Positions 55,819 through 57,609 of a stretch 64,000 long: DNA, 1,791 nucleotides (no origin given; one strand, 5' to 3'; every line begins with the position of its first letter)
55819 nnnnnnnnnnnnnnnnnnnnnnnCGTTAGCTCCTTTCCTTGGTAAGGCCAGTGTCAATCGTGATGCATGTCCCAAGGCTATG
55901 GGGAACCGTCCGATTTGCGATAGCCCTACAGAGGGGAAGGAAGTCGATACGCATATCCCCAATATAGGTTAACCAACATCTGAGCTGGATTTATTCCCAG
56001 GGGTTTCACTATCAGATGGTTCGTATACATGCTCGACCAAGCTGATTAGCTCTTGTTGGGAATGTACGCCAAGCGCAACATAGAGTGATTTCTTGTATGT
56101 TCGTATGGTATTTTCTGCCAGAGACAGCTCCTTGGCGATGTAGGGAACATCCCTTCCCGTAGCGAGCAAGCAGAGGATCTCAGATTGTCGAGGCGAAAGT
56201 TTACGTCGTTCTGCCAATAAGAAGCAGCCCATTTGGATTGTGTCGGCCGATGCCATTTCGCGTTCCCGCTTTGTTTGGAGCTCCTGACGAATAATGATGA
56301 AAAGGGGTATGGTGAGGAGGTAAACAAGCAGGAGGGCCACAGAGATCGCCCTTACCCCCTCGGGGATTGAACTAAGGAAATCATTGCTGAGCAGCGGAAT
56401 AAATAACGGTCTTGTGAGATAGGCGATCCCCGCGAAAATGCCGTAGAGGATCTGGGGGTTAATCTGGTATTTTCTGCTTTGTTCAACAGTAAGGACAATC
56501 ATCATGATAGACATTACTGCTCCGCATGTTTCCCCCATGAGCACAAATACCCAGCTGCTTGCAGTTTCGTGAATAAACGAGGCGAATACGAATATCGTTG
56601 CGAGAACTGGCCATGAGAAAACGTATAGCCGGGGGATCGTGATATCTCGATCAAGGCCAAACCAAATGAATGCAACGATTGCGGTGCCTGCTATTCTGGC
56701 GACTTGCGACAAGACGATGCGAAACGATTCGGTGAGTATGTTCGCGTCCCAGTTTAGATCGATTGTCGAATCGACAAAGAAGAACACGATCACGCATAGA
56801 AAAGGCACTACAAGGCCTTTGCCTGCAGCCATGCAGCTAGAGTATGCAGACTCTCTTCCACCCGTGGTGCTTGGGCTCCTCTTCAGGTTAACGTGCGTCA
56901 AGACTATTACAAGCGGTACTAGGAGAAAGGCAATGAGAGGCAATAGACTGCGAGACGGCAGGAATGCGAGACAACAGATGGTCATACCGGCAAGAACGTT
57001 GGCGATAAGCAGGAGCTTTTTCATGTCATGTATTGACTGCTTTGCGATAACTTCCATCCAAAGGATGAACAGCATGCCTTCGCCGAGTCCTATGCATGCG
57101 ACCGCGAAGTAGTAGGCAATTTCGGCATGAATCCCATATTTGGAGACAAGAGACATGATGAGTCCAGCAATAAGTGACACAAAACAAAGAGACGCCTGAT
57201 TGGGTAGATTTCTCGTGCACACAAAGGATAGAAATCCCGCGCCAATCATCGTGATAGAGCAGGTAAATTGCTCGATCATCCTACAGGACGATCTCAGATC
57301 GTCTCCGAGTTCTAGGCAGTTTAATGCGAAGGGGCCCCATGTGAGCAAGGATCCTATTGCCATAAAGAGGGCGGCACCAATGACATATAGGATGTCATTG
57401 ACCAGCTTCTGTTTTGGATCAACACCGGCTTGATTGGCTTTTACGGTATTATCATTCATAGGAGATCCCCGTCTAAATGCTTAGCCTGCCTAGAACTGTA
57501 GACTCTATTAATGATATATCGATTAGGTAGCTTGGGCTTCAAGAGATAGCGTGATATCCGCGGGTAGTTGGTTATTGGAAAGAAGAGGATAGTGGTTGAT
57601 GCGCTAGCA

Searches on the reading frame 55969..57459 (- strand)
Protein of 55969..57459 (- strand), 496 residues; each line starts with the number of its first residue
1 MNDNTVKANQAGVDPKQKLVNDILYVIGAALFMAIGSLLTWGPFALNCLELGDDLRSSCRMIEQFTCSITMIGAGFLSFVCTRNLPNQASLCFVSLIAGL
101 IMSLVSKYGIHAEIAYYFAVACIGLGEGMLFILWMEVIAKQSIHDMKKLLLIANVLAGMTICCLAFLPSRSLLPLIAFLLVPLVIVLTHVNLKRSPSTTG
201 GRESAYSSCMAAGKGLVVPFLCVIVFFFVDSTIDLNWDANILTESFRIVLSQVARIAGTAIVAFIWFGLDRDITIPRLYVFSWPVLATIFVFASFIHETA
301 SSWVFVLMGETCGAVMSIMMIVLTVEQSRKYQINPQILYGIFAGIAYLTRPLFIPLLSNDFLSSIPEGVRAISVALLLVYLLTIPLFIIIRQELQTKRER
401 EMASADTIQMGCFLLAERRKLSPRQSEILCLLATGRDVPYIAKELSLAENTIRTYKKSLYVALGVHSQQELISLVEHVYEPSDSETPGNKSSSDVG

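Call 7: search_protein_families(library=pfam, proteins=[window:55969-57459:-], max_evalue=0.01)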
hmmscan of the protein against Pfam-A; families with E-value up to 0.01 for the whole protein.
window:55969-57459:- (496 aa): 1 family
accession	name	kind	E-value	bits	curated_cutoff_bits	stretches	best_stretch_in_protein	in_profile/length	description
PF00196.25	GerE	-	4.1e-12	46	23.5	1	420-474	2-56/57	Bacterial regulatory proteins, luxR family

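Call 44: find_homologous_proteins(query=window:55969-57459:-, max_evalue=1e-10)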
Query window:55969-57459:- (496 aa): 4 proteins with E <= 1e-10 among 8000 candidates.
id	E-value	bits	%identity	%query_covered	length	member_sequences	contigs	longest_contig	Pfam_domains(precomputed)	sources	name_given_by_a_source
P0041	0.0e+0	1075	99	100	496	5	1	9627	PF00196.26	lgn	-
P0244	4.5e-116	407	42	95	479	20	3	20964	PF00196.26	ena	-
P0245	2.3e-70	256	36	93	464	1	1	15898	PF00196.26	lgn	-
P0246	6.7e-70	255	35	94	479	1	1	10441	PF00196.26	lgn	-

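Call 45: find_encoding_contigs(protein=P0244, flank=6000, max_places=2)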
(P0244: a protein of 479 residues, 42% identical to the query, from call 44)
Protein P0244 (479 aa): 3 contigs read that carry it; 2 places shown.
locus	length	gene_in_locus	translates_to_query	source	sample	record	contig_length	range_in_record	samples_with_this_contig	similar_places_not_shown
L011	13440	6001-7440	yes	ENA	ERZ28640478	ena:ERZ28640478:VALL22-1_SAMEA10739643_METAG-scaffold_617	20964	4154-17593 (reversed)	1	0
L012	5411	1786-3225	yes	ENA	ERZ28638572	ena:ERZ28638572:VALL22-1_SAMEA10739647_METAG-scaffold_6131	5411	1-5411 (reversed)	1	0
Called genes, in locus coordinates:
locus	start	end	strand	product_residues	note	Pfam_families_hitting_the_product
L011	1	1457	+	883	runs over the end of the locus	PF00384:Molybdopterin, PF01568:Molydop_binding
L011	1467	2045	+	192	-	PF13187:Fer4_9 (weak), PF13237:Fer4_10, PF13247:Fer4_11, PF12838:Fer4_7, PF13187:Fer4_9 (weak), PF00037:Fer4 (weak), PF12797:Fer4_2 (weak), PF12837:Fer4_6 (weak), +4 more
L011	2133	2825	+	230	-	PF02613:Nitrate_red_del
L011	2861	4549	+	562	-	PF11845:Tll0287-like, PF00672:HAMP (weak), PF00512:HisKA, PF02518:HATPase_c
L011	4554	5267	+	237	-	PF00072:Response_reg, PF00486:Trans_reg_C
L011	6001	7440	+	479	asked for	PF00196:GerE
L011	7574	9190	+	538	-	PF00890:FAD_binding_2, PF01266:DAO (faint)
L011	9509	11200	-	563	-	PF00070:Pyr_redox (faint), PF00890:FAD_binding_2, PF01266:DAO, PF07992:Pyr_redox_2 (weak), PF12831:FAD_oxidored (weak), PF13450:NAD_binding_8 (weak)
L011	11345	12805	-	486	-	PF00196:GerE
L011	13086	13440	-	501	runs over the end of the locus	PF00196:GerE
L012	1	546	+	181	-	?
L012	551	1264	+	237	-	PF00072:Response_reg, PF00486:Trans_reg_C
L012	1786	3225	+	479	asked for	PF00196:GerE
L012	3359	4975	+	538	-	PF00890:FAD_binding_2, PF01266:DAO (faint)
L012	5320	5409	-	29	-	?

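Call 46: find_encoding_contigs(protein=P0245, flank=6000, max_places=1)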
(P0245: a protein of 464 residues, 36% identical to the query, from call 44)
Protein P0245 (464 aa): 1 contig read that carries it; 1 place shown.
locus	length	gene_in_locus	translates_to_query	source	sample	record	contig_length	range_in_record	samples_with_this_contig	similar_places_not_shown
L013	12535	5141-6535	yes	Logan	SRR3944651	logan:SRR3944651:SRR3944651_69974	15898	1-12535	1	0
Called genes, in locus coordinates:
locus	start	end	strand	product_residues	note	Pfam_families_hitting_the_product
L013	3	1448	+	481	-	?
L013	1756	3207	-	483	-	PF00196:GerE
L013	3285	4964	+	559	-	PF00890:FAD_binding_2, PF01266:DAO, PF03486:HI0933_like (faint), PF07992:Pyr_redox_2 (faint), PF12831:FAD_oxidored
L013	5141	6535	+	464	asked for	PF00196:GerE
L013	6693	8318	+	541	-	PF01946:Thi4 (faint), PF00890:FAD_binding_2, PF01134:GIDA (weak), PF01266:DAO (faint), PF12831:FAD_oxidored (faint)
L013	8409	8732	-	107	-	PF05016:ParE_toxin (weak)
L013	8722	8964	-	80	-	-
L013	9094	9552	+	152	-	PF14537:Cytochrom_c3_2 (weak)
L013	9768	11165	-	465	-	PF00196:GerE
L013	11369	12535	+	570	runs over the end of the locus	PF00890:FAD_binding_2, PF01266:DAO (weak), PF07992:Pyr_redox_2 (faint), PF12831:FAD_oxidored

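Call 54: predict_structure(alignment_id=A1)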
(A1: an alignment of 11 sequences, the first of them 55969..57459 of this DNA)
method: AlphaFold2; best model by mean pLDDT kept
length: 496 residues; sequences in the alignment: 11
mean_pLDDT: 72.3   pTM: 0.61
mean pLDDT of the five models: 72.3, 71.0, 69.8, 67.7, 62.0
residues with pLDDT >= 90: 43; 70-90: 259; 50-70: 143; < 50: 51
segments of 3 or more residues with pLDDT < 50: 1-11, 40-53, 198-200, 359-362, 481-496
pLDDT, mean of each block of 10 residues (from residue 1): 42 70 81 68 37 55 83 84 77 87 78 82 84 74 68 85 72 67 70 60 71 80 76 63 70 79 76 66 70 61 73 79 82 79 74 53 53 66 67 62 65 87 91 92 93 94 91 80 43 42
secondary structure, 60 per line:
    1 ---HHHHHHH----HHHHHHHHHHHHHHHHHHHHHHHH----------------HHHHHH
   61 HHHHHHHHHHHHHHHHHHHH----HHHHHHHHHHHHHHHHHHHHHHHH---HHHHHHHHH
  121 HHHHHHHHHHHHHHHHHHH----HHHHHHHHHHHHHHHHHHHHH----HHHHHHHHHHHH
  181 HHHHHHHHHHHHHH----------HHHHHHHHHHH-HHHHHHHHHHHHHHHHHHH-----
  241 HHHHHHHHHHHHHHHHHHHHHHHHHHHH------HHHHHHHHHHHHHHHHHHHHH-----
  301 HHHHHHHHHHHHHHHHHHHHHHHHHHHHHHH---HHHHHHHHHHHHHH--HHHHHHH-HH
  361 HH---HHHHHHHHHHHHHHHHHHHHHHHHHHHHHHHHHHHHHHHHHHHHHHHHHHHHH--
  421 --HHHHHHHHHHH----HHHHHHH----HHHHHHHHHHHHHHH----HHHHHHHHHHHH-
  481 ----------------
elements in order: H4-10 H15-38 H55-80 H85-108 H112-139 H144-164 H169-194 H205-215 H217-235 H241-268 H275-295 H301-331 H335-348 H351-357 H359-362 H366-418 H423-433 H438-444 H449-463 H468-479

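Call 57: fold_search(model_id=the predicted structure, library=pdb)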
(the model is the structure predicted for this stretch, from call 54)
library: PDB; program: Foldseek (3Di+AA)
matches with E <= 10: 599; with E <= 0.001: 14
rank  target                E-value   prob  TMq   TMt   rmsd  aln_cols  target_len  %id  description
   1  8ubx                  2.0e-04  1.00  0.30  0.34  15.3       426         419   11  Ethanolamine-bound FLVCR1 (released 2024-03-27)
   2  8tth_A                3.0e-04  1.00  0.33  0.41  13.7       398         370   12  NorA single mutant - D307N at pH 7.5 (released 2024-05-29)
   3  9ntc                  3.2e-04  1.00  0.29  0.32  16.8       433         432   15  Structure of Synaptic Vesicle Protein 2A Bound to Brivaracetam and UCB1244283 (released 2025-09-10)
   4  8uby                  3.8e-04  1.00  0.31  0.36  15.0       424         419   12  Choline-bound FLVCR1 (released 2024-03-27)
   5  8u3d                  4.4e-04  1.00  0.28  0.31  15.4       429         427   15  Structure of Apo Sialin at pH7.5 (released 2024-05-29)
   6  8ubz                  4.8e-04  1.00  0.31  0.36  15.8       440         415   12  Choline-bound FLVCR1 (released 2024-03-27)
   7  8dwi                  4.8e-04  1.00  0.28  0.32  15.5       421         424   13  Molecular Mechanism of Sialic Acid Transport Mediated by Sialin (released 2023-01-25)
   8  5eqg                  5.4e-04  1.00  0.27  0.29  16.4       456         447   11  Human GLUT1 in complex with inhibitor (2~{S})-3-(4-fluorophenyl)-2-[2-(3-hydroxyphenyl)ethanoylamino]-~{N}-[(1~{S})-1-ph (released 2016-04-13)
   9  8sdy                  5.4e-04  1.00  0.23  0.23  17.5       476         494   10  Structure of rat organic anion transporter 1 (OAT1) in complex with para-aminohippuric acid (PAH) (released 2023-10-18)
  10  8ttg_A                5.6e-04  1.00  0.31  0.39  14.6       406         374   12  NorA single mutant - E222Q at pH 7.5 (released 2024-05-29)
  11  8ubw                  7.3e-04  1.00  0.31  0.36  16.2       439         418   11  Choline-bound FLVCR1 (released 2024-03-27)
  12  8uc0                  7.9e-04  1.00  0.31  0.36  15.1       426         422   10  Endogenous ligand bound FLVCR1 (released 2024-03-27)
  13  4yb9                  7.9e-04  1.00  0.25  0.28  17.7       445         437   13  Crystal structure of the Bovine Fructose transporter GLUT5 in an open inward-facing conformation (released 2015-10-14)
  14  9okh                  8.5e-04  1.00  0.30  0.31  16.1       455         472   14  Cryo-EM structure of human SV2A in complex with UCBJ (released 2025-12-10)
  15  9b3m                  1.1e-03  1.00  0.32  0.41  14.3       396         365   13  NorA in inward-open conformation (NorA-BRIL fusion) (released 2024-12-11)
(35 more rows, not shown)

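Call 68: search_protein_families(library=pfam, proteins=[window:56200-57459:-], max_evalue=10)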
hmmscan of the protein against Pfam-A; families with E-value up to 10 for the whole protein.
window:56200-57459:- (420 aa): 1 family
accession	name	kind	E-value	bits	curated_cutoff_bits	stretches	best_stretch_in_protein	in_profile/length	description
PF07690.21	MFS_1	-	4.8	6.4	33.4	1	19-140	199-321/347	Major Facilitator Superfamily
